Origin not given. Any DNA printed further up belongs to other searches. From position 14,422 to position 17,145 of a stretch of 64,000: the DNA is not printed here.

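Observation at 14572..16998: Single 808-aa polypeptide with duplicated GT9 domains followed by a third transferase domain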

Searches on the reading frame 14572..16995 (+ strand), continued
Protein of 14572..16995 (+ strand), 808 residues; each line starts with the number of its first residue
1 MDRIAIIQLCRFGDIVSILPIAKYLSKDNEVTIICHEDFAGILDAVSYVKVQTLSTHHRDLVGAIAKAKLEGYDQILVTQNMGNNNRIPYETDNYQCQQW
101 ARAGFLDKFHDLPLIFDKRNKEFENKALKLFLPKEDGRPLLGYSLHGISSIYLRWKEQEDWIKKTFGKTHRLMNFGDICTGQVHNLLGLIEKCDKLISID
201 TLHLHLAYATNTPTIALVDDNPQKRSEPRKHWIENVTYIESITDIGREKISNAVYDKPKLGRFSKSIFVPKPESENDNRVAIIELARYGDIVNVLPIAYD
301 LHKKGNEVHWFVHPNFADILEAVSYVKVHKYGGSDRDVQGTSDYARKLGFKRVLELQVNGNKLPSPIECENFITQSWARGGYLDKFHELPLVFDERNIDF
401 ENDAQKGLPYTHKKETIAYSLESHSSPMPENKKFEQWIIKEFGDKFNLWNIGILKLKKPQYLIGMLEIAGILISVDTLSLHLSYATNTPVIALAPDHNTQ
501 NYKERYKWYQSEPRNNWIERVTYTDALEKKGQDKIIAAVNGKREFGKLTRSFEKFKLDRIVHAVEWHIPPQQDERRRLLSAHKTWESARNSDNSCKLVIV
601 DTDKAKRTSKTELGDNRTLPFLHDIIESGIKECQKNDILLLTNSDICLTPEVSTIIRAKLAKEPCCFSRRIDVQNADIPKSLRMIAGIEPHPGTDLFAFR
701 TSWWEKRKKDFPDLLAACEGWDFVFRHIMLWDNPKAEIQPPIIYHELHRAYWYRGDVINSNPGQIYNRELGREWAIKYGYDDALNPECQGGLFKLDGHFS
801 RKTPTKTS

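Call 38: find_encoding_contigs(protein=P0008, flank=8000, max_places=1)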
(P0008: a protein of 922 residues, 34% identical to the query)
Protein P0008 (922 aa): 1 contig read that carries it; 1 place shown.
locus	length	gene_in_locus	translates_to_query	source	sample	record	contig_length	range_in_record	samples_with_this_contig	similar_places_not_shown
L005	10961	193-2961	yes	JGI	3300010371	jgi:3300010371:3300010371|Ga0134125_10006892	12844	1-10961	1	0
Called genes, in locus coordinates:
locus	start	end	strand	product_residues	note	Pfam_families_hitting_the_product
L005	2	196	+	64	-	?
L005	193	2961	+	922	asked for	-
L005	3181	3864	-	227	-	-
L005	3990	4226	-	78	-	-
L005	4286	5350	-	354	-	-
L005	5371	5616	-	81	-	-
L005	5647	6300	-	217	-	-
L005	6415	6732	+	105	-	PF12844:HTH_19, PF13560:HTH_31, PF01381:HTH_3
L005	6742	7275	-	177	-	-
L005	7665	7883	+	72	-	-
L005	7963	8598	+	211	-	PF08308:PEGA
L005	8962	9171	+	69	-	PF12728:HTH_17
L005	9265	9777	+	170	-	PF13730:HTH_36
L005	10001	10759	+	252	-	-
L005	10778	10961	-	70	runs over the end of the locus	-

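Call 49: find_encoding_contigs(protein=P0002, flank=10000, max_places=1)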
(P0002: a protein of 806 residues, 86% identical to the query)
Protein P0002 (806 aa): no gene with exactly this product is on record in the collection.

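Call 50: find_encoding_contigs(protein=P0015, flank=8000, max_places=1)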
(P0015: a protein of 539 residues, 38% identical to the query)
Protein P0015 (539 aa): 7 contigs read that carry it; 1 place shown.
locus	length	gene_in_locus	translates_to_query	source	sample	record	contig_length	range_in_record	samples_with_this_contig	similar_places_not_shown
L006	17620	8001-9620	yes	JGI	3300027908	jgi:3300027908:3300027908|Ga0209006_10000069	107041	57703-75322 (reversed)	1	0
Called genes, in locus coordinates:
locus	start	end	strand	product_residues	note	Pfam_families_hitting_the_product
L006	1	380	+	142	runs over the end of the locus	-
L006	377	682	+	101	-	-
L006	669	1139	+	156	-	-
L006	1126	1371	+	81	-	-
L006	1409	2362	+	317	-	-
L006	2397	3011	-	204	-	-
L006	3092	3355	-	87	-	-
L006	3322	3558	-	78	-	-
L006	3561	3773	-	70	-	-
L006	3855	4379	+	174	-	-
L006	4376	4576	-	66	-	-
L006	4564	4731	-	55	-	-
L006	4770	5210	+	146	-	-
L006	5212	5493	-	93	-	-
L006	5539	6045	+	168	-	-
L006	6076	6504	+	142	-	-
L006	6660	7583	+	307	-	-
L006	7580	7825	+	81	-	-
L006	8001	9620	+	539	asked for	-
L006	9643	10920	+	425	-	PF01507:PAPS_reduct (faint)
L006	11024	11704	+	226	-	PF13186:SPASM (weak)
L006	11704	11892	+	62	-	-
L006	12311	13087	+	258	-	-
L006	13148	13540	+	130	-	-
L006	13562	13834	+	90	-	-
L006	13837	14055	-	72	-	-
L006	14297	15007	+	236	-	PF05050:Methyltransf_21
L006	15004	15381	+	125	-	-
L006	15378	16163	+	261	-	PF04724:Glyco_transf_17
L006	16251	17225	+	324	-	-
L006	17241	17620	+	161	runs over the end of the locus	-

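Call 57: find_encoding_contigs(protein=P0006, flank=10000, max_places=1)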
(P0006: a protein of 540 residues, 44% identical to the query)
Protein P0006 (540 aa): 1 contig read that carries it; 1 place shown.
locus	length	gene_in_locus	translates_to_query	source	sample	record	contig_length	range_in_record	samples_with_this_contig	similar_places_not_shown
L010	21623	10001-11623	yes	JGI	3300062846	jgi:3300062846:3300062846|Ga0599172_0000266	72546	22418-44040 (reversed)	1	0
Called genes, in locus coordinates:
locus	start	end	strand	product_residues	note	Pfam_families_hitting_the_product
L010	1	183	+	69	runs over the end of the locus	-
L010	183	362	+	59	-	-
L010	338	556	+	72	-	-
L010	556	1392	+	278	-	-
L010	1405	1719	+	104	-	-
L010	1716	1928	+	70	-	-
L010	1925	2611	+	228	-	-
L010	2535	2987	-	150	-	-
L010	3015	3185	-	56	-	-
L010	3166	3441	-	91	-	-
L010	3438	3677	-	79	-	-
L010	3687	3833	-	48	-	-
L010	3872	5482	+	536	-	-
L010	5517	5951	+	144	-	-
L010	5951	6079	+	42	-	-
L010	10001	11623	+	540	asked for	-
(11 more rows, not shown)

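Call 68: search_protein_representatives(protein=window:14572-16995:+)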
Query: 808 residues. Proteins with E-value up to 0.001 (for the whole library): 1432; up to 1e-10: 1047; up to 1e-30: 326. The best 150 are listed.
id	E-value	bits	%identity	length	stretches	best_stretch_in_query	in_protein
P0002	0.0e+00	1632.0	86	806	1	1-806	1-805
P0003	3.1e-179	614.5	53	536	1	279-805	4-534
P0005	1.1e-144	500.2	47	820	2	1-251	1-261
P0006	6.0e-144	497.8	48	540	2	546-805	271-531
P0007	4.4e-142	491.6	45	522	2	458-796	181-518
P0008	6.3e-127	441.5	36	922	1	3-799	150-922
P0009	3.2e-125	435.9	44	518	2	3-267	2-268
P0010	1.6e-120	420.3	44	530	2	472-797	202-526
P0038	1.4e-119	417.2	44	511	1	287-799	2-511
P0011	4.8e-116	405.5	42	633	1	271-799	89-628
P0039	6.4e-112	391.9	39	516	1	278-781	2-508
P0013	9.2e-109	381.4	42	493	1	280-786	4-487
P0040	6.8e-108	378.6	38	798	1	272-785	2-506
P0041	1.8e-103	363.9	38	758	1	279-784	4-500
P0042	2.3e-102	360.2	43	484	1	282-777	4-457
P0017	7.0e-99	348.7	41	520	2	3-254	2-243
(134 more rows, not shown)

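Call 73: search_protein_families(library=pfam, alignment_id=A5, max_evalue=0.001)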
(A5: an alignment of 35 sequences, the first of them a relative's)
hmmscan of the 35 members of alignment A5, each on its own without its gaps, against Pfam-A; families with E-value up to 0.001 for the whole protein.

A. member 1, P0027 (731 aa): 1 family
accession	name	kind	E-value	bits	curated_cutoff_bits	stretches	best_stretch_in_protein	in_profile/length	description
PF01075.23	Glyco_transf_9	-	0.00028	20.7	22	1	425-465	174-214/247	Glycosyltransferase family 9 (heptosyltransferase)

B. families by the number of members that match (of 35 scanned): 9 families
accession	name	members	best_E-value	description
PF01075.23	Glyco_transf_9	16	1.3e-06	Glycosyltransferase family 9 (heptosyltransferase)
PF00535.33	Glycos_transf_2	11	2.2e-16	Glycosyl transferase family 2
PF13692.12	Glyco_trans_1_4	6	7.6e-09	Glycosyl transferases group 1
PF13641.12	Glyco_tranf_2_3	3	1.3e-06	Glycosyltransferase like family 2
PF20706.3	GT4-conflict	2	1.1e-05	Family 4 Glycosyltransferase in conflict systems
PF13439.12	Glyco_transf_4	2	2.4e-05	Glycosyltransferase Family 4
PF18922.5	DUF5672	1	9.6e-09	Protein of unknown function (DUF5672)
PF00534.26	Glycos_transf_1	1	0.00028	Glycosyl transferases group 1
PF20508.3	DUF6734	1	0.00031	Family of unknown function (DUF6734)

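Call 74: search_protein_families(library=pfam, alignment_id=A6, max_evalue=0.001)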
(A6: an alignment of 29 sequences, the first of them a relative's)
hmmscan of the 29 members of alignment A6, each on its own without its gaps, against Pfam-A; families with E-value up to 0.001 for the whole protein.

A. member 1, P0005 (820 aa): 1 family
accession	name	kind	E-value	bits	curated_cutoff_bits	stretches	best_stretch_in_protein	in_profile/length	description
PF01075.23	Glyco_transf_9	-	6.9e-12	45.6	22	1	660-745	111-203/247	Glycosyltransferase family 9 (heptosyltransferase)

B. families by the number of members that match (of 29 scanned): 20 families
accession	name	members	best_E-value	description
PF01075.23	Glyco_transf_9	11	3.4e-25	Glycosyltransferase family 9 (heptosyltransferase)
PF04041.19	Glyco_hydro_130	3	7.2e-11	beta-1,4-mannooligosaccharide phosphorylase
PF00535.33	Glycos_transf_2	2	7.9e-24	Glycosyl transferase family 2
PF05637.18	Glyco_transf_34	2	3.3e-23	galactosyl transferase GMA12/MNN10 family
PF13506.12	Glyco_transf_21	2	1.1e-11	Glycosyl transferase family 21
PF13632.12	Glyco_trans_2_3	2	2.4e-09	Glycosyl transferase family group 2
PF13641.12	Glyco_tranf_2_3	2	1.4e-08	Glycosyltransferase like family 2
PF10111.15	Glyco_tranf_2_2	2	2.8e-07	Glycosyltransferase like family 2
PF02709.20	Glyco_transf_7C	2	2.5e-06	N-terminal domain of galactosyltransferase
PF04055.27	Radical_SAM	2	3.4e-06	Radical SAM superfamily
PF04724.18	Glyco_transf_17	1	4.7e-22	Glycosyltransferase family 17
PF13578.12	Methyltransf_24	1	1.5e-09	Methyltransferase domain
PF13692.12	Glyco_trans_1_4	1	3.2e-09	Glycosyl transferases group 1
PF00534.26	Glycos_transf_1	1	3.8e-08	Glycosyl transferases group 1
PF11380.13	Stealth_CR2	1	1.4e-07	Stealth protein CR2, conserved region 2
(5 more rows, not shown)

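Call 80: fold_search(model_id=the predicted structure, library=viral)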
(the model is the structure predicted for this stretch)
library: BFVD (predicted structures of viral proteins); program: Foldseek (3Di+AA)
matches with E <= 10: 984; with E <= 0.001: 69
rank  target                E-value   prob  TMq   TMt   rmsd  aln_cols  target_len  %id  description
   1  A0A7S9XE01            1.1e-09  1.00  0.21  0.17  18.6       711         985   10  Glycosyl transferase family 1 domain-containing protein [Virus NIOZ-UU157]
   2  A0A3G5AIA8            1.3e-09  1.00  0.18  0.16  26.1      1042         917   10  Glycosyltransferase 2-like domain-containing protein [Solumvirus sp.]
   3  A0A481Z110            2.7e-09  1.00  0.23  0.25  21.4       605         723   11  Acetyltransferase (GNAT) family protein (Fragment) [Mimivirus LCMiAC01]
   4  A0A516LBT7            4.7e-09  1.00  0.24  0.66   4.4       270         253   14  (no name in the UniProt tables at hand)
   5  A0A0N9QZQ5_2          2.9e-08  0.99  0.16  0.12  30.1      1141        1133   10  Multiple glycosyltransferase domain containing protein [Chrysochromulina ericina virus CeV-01B]
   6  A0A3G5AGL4            3.6e-08  1.00  0.24  0.31  20.5       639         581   13  Uncharacterized protein [Solumvirus sp.]
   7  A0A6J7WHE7            4.1e-08  1.00  0.23  0.57   4.4       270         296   13  RfaF ADP-heptose,LPS heptosyltransferase [uncultured Caudovirales phage]
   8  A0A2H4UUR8            5.4e-08  1.00  0.23  0.54   4.7       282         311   12  Uncharacterized protein [Bodo saltans virus]
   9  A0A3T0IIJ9            1.1e-07  1.00  0.20  0.57   5.9       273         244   16  Uncharacterized protein [Vibrio virus vB_VspP_SBP1]
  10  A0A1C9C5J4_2          1.9e-07  1.00  0.22  0.20  22.4       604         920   12  Putative glycosyltransferase family 32 protein [Heterosigma akashiwo virus 01]
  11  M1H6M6                2.1e-07  1.00  0.22  0.46   4.6       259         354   10  (no name in the UniProt tables at hand)
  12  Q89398                2.8e-07  1.00  0.20  0.60   4.6       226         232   15  Uncharacterized protein [Paramecium bursaria Chlorella virus 1]
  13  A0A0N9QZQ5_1          4.2e-07  0.99  0.17  0.13  26.8       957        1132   10  Multiple glycosyltransferase domain containing protein [Chrysochromulina ericina virus CeV-01B]
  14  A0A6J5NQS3            4.4e-07  1.00  0.23  0.51   9.8       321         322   13  Uncharacterized protein [uncultured Caudovirales phage]
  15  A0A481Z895            9.8e-07  1.00  0.15  0.24  22.0       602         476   11  Glycosyltransferase [Pithovirus LCPAC304]
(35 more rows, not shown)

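Call 87: find_encoding_contigs(protein=P0033, flank=10000, max_places=1)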
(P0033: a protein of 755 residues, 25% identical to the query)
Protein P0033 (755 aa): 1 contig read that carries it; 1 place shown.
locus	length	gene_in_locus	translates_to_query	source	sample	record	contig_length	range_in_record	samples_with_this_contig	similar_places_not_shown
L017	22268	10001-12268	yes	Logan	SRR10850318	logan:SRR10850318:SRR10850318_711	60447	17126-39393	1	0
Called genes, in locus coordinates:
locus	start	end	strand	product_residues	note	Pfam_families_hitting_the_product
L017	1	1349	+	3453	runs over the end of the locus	PF01624:MutS_I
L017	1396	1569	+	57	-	-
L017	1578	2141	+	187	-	PF18894:PhageMetallopep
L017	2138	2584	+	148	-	-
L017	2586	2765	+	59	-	-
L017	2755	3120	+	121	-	-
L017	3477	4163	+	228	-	-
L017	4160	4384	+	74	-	-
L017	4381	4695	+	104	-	-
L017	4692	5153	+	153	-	PF08241:Methyltransf_11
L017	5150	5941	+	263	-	PF13186:SPASM (weak)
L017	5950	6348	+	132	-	-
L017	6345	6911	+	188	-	PF13561:adh_short_C2, PF00106:adh_short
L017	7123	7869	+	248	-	PF25342:GT_PLOD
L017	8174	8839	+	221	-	-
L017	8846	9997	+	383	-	-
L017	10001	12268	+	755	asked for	PF00535:Glycos_transf_2 (faint)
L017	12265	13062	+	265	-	-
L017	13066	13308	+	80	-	-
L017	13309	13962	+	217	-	-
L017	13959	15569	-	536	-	PF04466:Terminase_3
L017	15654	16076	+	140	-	-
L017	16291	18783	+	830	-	-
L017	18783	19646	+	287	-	PF04371:PAD_porph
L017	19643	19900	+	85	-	-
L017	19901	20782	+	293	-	-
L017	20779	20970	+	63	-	-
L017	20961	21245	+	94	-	-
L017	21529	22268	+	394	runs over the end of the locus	-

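Call 88: find_encoding_contigs(protein=P0012, flank=10000, max_places=1)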
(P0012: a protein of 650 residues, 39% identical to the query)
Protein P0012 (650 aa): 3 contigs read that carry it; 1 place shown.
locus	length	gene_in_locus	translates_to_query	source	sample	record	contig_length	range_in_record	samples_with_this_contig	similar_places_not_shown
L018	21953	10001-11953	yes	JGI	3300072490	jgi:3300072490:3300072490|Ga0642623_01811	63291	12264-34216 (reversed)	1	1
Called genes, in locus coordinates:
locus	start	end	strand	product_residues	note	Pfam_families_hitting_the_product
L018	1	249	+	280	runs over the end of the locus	-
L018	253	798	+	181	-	-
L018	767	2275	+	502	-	-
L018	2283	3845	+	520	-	PF06074:Portal_Mu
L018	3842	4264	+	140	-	-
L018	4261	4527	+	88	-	-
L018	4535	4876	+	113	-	PF20137:BubE (faint)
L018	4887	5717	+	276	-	PF04233:Phage_Mu_F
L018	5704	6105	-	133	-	-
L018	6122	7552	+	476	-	-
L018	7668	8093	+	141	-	-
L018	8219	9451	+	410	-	PF10124:Mu-like_gpT (weak)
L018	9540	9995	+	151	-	PF07030:Phage_Mu_Gp36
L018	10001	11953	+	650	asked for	-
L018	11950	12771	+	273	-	PF05050:Methyltransf_21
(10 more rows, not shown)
